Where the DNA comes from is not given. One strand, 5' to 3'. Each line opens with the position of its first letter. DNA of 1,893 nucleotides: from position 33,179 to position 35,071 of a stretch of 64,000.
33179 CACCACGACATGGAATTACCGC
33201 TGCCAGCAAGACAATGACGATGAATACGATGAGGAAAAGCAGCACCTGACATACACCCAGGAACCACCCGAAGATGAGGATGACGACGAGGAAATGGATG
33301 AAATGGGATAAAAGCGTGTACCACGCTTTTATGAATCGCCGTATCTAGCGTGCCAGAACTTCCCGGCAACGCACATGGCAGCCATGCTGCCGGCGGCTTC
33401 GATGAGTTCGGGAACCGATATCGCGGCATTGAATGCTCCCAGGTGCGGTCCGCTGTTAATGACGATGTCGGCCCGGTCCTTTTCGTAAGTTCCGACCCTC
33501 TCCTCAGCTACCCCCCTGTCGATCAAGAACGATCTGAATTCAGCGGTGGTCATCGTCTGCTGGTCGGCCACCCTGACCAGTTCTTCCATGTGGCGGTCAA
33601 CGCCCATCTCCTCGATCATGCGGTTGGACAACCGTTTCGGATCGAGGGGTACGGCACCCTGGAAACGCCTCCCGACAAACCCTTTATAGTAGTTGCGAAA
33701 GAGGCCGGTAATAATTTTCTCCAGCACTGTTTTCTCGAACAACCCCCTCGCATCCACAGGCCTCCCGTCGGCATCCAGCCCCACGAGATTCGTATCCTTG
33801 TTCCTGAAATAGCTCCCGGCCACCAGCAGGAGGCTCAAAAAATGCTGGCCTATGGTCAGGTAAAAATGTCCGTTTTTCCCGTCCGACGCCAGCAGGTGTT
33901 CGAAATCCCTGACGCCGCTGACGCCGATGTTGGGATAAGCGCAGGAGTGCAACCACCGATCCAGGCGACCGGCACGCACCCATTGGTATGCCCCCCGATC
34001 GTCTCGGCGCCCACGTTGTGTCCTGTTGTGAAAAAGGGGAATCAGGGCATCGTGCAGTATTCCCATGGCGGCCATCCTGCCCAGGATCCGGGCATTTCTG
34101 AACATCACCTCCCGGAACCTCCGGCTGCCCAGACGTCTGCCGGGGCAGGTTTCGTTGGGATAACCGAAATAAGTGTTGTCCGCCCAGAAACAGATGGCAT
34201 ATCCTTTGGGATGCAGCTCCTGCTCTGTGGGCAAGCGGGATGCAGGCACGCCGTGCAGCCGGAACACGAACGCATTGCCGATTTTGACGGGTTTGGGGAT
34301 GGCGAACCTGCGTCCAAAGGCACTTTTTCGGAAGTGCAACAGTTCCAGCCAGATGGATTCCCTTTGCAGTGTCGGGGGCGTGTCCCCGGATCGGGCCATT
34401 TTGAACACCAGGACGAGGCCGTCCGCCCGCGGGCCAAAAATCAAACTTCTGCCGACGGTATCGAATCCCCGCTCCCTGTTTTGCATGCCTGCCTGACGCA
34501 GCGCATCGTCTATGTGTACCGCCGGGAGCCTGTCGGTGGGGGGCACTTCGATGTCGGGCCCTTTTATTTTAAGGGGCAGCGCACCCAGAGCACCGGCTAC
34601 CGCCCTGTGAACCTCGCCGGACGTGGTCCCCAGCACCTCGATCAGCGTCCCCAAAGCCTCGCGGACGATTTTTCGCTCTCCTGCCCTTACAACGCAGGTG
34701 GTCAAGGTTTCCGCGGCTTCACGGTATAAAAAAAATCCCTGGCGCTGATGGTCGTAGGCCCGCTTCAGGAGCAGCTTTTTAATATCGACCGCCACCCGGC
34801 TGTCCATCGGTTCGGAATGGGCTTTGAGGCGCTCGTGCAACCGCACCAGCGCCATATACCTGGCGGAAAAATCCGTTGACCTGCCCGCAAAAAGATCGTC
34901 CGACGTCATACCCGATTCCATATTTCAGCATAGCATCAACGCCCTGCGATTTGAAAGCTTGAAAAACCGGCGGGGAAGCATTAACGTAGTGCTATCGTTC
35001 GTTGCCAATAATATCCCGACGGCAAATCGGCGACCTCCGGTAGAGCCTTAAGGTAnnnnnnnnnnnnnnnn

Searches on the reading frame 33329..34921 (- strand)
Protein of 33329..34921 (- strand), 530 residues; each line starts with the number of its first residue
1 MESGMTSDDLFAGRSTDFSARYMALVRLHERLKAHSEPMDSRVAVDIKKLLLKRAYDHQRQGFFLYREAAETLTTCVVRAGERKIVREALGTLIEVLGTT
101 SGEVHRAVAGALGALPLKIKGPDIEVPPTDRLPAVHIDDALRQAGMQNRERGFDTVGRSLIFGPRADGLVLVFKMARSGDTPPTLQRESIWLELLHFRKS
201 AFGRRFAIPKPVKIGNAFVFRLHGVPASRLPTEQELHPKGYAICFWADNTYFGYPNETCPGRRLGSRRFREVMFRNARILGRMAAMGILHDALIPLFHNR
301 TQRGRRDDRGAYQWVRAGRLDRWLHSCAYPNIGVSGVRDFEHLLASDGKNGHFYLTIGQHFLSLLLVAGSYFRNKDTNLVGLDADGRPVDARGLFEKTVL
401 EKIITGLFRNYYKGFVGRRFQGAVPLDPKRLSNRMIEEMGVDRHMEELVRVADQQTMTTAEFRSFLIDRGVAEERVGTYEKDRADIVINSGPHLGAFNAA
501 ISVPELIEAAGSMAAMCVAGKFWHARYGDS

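Call 13: search_protein_families(library=ncbifam, proteins=[window:33329-34921:-], max_evalue=0.00001)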
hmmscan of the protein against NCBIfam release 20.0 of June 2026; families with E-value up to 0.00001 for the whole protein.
window:33329-34921:- (530 aa): 1 family
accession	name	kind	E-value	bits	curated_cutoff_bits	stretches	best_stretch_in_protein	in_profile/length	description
NF033874.1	SidJ_rel_pseudo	hypoth_equivalog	1.7e-189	630.9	300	1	17-523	2-507/507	SidJ-related pseudokinase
